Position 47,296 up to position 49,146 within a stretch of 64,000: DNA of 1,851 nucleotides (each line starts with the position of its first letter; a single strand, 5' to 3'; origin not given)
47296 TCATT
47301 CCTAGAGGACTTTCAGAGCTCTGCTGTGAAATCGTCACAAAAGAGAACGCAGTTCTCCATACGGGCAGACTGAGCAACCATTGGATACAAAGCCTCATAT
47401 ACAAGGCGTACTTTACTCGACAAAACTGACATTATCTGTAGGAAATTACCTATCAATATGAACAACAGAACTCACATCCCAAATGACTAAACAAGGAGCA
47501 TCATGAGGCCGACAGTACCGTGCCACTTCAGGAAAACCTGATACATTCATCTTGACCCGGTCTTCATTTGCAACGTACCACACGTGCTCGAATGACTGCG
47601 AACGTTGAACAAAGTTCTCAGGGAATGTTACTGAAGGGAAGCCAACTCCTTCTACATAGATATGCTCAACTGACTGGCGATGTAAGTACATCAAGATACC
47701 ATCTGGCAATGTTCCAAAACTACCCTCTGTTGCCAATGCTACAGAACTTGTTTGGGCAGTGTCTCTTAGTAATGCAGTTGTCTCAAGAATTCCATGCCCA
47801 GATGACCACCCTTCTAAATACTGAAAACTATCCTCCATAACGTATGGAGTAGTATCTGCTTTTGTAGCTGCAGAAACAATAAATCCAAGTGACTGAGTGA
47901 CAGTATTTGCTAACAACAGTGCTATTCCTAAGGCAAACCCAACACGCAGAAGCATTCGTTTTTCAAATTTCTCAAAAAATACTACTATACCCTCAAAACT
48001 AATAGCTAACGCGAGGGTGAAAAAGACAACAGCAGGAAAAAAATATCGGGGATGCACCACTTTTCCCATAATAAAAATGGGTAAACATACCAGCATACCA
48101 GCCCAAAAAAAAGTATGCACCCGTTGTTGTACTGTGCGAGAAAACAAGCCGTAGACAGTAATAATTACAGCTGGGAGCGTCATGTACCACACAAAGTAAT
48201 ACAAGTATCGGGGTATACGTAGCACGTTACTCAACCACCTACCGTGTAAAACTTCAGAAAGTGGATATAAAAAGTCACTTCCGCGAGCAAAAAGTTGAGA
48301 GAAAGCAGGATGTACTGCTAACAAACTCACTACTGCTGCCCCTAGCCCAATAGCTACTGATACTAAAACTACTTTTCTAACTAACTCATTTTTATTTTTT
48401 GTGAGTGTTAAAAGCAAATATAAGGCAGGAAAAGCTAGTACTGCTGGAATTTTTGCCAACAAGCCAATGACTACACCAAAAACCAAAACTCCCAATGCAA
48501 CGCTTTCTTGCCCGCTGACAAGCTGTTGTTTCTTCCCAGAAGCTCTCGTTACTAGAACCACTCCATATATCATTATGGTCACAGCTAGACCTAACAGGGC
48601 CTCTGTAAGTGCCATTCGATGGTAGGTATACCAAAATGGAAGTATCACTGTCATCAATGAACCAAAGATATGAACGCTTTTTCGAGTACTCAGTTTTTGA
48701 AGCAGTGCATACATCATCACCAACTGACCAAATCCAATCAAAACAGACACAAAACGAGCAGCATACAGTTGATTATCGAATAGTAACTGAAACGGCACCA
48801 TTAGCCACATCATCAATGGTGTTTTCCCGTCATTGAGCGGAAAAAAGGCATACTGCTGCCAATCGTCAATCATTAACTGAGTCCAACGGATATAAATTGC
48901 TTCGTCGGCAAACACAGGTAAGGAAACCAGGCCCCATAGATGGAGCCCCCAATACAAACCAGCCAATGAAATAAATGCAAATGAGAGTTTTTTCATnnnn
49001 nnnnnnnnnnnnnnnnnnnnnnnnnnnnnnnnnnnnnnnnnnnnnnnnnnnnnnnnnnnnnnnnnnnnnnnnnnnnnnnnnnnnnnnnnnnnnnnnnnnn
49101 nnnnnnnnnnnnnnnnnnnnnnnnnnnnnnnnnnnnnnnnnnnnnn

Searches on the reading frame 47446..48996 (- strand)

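Call 60: search_protein_families(library=pfam, proteins=[window:47446-48996:-], max_evalue=0.1)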
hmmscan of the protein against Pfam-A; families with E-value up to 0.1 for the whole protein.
window:47446-48996:- (516 aa): 2 families
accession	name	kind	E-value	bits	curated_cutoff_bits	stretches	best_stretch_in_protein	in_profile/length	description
PF13231.12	PMT_2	-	4.3e-06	27.5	26.1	1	58-224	2-155/160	Dolichyl-phosphate-mannose-protein mannosyltransferase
PF02366.24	PMT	-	9e-05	22.6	22.7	1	60-201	64-202/245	Dolichyl-phosphate-mannose-protein mannosyltransferase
